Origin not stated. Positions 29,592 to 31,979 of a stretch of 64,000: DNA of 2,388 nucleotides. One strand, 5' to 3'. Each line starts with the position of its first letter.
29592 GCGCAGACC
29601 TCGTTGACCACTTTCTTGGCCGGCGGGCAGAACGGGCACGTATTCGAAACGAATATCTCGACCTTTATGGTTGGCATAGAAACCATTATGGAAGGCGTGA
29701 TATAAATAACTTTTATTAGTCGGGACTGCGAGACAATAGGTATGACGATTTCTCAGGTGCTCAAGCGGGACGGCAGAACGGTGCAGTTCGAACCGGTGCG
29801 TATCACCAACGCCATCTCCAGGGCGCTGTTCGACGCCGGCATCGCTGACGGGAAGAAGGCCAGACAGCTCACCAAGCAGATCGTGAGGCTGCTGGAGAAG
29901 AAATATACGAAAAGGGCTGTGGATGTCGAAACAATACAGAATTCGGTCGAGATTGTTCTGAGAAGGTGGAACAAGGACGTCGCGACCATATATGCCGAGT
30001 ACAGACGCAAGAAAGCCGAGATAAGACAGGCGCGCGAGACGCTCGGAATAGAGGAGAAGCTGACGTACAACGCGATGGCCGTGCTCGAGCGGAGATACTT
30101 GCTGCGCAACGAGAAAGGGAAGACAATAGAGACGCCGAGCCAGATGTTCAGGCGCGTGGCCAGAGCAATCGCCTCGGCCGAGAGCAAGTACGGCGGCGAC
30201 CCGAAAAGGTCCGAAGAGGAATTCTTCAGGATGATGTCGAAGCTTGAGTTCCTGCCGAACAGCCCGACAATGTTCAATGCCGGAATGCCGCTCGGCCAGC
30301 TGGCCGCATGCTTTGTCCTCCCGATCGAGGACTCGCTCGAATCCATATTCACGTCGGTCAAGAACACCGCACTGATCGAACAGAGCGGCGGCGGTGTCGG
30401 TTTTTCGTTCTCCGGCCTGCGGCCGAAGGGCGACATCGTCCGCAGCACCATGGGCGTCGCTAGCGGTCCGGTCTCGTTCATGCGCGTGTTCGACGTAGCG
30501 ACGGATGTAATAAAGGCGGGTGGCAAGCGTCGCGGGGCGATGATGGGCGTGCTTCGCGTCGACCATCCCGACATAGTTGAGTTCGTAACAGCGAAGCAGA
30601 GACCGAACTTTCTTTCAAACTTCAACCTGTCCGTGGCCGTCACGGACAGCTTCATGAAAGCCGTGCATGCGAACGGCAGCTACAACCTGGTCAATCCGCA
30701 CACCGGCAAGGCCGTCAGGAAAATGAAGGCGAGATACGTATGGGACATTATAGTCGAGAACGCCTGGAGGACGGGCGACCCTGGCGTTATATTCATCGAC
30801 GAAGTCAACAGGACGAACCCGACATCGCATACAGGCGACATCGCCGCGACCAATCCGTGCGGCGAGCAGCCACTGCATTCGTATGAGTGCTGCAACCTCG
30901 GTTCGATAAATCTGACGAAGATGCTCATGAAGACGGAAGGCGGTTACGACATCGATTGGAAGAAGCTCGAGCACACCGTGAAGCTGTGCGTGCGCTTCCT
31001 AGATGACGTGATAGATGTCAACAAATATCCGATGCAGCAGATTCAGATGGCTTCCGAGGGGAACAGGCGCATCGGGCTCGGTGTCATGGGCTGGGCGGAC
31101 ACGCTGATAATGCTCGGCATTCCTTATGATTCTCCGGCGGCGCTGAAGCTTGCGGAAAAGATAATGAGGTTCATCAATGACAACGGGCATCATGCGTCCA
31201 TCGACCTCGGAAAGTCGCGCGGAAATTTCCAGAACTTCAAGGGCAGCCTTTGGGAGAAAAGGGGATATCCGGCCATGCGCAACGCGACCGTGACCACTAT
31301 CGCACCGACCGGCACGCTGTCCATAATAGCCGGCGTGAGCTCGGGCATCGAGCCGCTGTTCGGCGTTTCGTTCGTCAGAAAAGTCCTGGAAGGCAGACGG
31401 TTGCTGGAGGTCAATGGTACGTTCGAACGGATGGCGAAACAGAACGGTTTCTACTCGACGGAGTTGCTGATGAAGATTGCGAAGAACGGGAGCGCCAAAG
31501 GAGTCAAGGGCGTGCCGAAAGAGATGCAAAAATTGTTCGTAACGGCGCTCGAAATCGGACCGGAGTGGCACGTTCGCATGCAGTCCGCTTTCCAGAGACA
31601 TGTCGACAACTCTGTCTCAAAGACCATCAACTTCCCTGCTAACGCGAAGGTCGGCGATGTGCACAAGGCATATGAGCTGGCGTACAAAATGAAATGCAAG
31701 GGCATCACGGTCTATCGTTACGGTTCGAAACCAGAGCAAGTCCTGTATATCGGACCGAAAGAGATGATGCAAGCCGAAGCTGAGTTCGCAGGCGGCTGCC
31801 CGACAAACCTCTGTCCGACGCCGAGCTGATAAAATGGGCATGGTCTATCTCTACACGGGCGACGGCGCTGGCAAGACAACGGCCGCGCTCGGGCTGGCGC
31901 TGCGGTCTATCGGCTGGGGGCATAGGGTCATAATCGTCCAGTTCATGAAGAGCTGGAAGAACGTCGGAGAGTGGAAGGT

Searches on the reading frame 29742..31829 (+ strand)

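Call 22: search_protein_families(library=ncbifam, proteins=[window:29742-31829:+], max_evalue=0.00001)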
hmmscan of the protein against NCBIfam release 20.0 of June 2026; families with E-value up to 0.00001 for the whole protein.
window:29742-31829:+ (695 aa): 24 families
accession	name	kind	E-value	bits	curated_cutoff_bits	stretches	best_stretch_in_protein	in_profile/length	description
NF006417.0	PRK08665.1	equivalog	2.1e-284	945.5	961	1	104-680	9-585/759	vitamin B12-dependent ribonucleotide reductase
NF005010.0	PRK06406.1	subfamily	1.9e-267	889.5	1125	2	156-679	218-736/771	vitamin B12-dependent ribonucleotide reductase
TIGR02504.1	NrdJ_Z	equivalog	1.3e-215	717.6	399.95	1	112-668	2-606/606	adenosylcobalamin-dependent ribonucleoside-diphosphate reductase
NF006207.0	PRK08332.1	equivalog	1.1e-151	506.8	2400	4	373-669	1242-1563/1684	vitamin B12-dependent ribonucleotide reductase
TIGR02506.1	NrdE_NrdA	equivalog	3e-109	366.2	341.05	2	109-506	1-429/616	ribonucleoside-diphosphate reductase subunit alpha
NF005544.0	PRK07207.1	equivalog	2e-103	346.9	965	4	323-507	538-723/965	ribonucleoside-diphosphate reductase subunit alpha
NF005122.0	PRK06556.1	equivalog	3e-103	346.3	859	3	292-500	286-491/960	vitamin B12-dependent ribonucleotide reductase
NF005991.0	PRK08115.1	equivalog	2.5e-95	320.2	854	3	323-502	428-606/858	vitamin B12-dependent ribonucleotide reductase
NF006577.0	PRK09102.1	equivalog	8.6e-93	311.6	620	1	94-659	12-568/604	ribonucleoside-diphosphate reductase subunit alpha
NF005101.0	PRK06539.1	equivalog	6.6e-87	292.3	988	3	105-320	146-361/822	ribonucleoside-diphosphate reductase subunit alpha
NF005401.0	PRK06948.1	subfamily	9.8e-87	292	906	1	112-667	18-589/604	ribonucleotide reductase-like protein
NF009029.0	PRK12365.1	equivalog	2.8e-82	277.2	1350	4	325-509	623-806/1046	ribonucleoside-diphosphate reductase subunit alpha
NF009028.0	PRK12364.1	equivalog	8.4e-70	235.8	1377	3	106-285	235-411/842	ribonucleoside-diphosphate reductase subunit alpha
NF005736.0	PRK07562.1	equivalog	2.6e-69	234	1737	3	293-500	396-601/1222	vitamin B12-dependent ribonucleotide reductase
NF006665.0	PRK09209.1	equivalog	8.5e-66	222.7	1057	2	50-327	96-378/761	ribonucleoside-diphosphate reductase subunit alpha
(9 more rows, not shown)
